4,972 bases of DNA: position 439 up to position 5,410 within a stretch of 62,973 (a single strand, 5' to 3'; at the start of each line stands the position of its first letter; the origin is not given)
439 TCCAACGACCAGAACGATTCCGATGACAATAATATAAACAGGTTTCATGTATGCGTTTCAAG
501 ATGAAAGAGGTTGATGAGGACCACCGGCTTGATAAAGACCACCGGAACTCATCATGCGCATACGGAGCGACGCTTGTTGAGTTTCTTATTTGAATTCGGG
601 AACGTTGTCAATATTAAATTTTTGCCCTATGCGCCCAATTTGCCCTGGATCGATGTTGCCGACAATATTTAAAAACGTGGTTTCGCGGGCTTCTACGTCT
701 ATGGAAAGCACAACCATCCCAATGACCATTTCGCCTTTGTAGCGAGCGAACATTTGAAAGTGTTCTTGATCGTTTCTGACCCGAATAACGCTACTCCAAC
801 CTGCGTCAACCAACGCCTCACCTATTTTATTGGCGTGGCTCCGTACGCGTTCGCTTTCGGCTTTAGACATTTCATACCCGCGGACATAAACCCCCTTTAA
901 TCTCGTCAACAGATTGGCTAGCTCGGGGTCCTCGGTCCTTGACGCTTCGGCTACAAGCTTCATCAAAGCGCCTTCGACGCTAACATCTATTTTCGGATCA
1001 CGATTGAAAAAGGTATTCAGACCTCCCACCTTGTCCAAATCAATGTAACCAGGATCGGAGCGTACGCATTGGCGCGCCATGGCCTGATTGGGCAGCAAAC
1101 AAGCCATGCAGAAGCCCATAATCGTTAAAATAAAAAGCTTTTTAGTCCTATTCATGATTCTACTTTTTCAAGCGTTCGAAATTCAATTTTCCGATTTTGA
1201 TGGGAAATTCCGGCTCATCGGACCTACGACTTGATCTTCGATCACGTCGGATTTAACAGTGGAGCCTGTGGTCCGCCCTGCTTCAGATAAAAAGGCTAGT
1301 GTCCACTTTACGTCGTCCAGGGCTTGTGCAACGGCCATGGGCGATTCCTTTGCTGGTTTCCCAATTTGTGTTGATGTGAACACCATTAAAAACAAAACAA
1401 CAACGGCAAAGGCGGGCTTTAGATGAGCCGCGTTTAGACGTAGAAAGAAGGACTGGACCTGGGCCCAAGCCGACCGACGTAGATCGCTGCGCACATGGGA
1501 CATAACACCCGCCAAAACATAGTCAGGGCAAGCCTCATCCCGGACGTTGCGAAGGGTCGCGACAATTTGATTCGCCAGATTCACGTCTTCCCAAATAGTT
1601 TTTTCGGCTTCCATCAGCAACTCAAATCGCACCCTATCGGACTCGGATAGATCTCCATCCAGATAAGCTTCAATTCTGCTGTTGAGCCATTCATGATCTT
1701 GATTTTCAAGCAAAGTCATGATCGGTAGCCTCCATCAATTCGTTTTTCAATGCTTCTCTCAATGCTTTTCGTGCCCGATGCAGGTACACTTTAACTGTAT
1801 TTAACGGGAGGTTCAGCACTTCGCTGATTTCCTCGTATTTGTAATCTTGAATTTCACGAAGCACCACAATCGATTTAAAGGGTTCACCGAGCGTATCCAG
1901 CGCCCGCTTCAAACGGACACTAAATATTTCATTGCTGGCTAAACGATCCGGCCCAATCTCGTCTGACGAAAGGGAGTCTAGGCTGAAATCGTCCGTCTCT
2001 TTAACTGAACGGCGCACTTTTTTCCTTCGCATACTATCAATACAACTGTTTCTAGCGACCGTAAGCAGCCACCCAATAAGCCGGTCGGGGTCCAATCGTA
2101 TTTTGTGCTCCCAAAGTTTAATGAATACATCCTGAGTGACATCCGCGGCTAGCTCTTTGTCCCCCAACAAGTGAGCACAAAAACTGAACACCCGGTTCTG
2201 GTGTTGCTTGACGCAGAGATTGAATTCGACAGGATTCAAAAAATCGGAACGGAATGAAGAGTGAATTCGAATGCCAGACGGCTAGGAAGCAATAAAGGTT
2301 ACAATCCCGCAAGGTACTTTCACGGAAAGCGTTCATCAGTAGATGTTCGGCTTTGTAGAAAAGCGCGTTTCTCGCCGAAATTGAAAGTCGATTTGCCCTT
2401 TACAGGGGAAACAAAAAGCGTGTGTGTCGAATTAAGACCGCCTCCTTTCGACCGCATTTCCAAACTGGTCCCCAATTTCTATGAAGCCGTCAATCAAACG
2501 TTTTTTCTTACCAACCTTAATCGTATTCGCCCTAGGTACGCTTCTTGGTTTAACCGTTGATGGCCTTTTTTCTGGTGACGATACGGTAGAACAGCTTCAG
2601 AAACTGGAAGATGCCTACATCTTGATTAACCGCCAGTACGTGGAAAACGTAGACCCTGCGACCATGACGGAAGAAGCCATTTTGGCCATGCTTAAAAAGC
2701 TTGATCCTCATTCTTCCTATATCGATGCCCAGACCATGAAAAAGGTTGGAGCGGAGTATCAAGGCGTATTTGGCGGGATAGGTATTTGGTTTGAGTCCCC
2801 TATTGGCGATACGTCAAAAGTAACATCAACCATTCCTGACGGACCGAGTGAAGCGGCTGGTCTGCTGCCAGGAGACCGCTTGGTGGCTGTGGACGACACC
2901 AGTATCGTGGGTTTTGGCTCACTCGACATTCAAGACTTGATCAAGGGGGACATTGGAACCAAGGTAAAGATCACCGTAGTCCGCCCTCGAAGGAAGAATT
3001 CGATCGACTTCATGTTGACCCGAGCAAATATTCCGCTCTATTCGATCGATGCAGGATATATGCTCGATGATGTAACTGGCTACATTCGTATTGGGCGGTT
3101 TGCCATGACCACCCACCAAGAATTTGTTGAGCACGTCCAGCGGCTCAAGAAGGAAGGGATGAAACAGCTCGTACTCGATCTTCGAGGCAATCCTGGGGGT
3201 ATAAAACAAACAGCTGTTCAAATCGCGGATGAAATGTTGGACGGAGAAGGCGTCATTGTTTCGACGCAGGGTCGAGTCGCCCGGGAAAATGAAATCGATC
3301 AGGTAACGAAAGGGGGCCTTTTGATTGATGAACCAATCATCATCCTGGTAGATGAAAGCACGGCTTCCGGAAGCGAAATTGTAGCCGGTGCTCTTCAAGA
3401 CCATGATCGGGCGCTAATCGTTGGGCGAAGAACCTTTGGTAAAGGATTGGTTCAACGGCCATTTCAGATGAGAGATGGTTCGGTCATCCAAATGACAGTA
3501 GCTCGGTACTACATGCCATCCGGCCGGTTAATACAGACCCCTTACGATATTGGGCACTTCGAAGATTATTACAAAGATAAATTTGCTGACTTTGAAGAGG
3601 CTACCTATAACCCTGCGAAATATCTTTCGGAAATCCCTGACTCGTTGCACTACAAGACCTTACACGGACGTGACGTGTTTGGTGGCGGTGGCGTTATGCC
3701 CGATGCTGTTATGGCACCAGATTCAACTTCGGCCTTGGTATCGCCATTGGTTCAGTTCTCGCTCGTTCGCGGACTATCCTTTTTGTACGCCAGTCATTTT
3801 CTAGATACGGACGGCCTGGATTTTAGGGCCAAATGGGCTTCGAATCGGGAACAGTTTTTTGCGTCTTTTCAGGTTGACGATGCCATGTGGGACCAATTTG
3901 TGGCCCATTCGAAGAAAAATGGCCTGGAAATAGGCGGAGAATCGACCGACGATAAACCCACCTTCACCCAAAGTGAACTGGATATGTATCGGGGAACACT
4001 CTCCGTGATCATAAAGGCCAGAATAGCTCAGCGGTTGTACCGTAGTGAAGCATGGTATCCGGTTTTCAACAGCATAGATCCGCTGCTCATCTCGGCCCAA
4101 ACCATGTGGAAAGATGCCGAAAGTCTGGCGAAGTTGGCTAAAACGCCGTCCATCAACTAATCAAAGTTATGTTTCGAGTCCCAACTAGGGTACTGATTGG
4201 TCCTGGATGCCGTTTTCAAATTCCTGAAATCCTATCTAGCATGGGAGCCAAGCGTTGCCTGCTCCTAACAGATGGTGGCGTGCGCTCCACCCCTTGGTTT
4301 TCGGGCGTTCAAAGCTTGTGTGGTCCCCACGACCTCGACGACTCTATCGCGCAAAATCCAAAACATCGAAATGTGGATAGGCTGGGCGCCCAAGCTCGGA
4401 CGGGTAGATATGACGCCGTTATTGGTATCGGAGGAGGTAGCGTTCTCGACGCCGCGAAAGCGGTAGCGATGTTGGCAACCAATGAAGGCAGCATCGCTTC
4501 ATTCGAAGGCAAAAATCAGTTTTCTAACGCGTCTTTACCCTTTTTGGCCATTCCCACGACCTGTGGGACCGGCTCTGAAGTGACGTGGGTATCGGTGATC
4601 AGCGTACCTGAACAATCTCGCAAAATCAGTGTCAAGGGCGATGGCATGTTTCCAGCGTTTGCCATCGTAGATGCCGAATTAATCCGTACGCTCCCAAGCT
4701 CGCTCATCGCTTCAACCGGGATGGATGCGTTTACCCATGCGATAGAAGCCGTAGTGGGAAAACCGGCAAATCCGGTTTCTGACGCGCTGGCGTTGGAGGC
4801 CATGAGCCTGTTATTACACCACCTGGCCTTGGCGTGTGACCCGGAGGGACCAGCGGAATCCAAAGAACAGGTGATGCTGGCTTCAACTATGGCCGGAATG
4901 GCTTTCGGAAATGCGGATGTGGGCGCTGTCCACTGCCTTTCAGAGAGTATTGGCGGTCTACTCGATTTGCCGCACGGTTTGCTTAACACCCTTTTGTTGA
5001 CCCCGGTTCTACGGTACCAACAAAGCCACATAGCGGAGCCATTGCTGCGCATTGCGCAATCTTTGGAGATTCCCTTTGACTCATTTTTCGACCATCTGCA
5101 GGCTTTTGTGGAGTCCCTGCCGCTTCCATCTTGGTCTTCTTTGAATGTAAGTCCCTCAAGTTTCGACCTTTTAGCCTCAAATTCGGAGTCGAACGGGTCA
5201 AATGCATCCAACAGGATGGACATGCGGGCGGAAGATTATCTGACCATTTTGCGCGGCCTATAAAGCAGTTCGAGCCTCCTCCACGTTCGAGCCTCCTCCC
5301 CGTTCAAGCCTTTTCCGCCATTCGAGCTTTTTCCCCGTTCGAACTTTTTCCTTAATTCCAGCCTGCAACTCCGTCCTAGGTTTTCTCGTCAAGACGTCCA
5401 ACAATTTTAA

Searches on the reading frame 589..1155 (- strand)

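Call 51: search_protein_families(library=pfam, proteins=[window:589-1155:-], max_evalue=0.001)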
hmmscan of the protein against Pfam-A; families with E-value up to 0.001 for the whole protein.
window:589-1155:- (189 aa): 1 family
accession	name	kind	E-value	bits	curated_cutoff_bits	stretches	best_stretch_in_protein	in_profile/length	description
PF14060.11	DUF4252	-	5.4e-14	52.9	23.9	1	57-175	9-124/125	Domain of unknown function (DUF4252)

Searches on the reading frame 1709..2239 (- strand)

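Call 51: search_protein_families(library=pfam, proteins=[window:1709-2239:-], max_evalue=0.001)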
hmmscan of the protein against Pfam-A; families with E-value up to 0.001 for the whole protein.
window:1709-2239:- (177 aa): 3 families
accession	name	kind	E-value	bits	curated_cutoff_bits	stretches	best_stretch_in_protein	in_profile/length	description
PF04542.20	Sigma70_r2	-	5.6e-16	58.5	24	1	10-74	2-69/71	Sigma-70 region 2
PF08281.18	Sigma70_r4_2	-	1.3e-14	54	25.7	1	109-160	3-54/54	Sigma-70, region 4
PF04545.22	Sigma70_r4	-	5.3e-09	35.9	24.1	1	113-162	1-50/50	Sigma-70, region 4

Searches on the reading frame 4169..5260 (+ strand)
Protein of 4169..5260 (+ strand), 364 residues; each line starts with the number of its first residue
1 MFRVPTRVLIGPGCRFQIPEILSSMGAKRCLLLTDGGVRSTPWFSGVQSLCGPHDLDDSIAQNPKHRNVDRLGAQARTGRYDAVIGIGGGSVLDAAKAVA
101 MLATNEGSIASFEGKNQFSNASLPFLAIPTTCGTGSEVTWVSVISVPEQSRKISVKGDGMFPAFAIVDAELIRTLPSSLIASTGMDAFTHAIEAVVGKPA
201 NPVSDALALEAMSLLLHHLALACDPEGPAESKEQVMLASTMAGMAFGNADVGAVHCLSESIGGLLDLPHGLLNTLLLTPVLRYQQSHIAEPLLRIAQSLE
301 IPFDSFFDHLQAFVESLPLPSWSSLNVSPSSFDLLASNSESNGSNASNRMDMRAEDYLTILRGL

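Call 69: search_protein_families(library=pfam, proteins=[window:4169-5260:+], max_evalue=0.0001)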
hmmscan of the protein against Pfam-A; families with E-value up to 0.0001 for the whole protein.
window:4169-5260:+ (364 aa): 3 families
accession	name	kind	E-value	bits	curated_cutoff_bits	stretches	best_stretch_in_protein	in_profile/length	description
PF00465.25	Fe-ADH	-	3e-43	147.7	31.3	1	5-168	1-167/168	Iron-containing alcohol dehydrogenase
PF25137.1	ADH_Fe_C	-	5.3e-33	114.8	27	1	181-361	2-190/194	Fe-containing alcohol dehydrogenase family, C-terminal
PF13685.12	Fe-ADH_2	-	1.1e-10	42.2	28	1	10-103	2-97/149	Iron-containing alcohol dehydrogenase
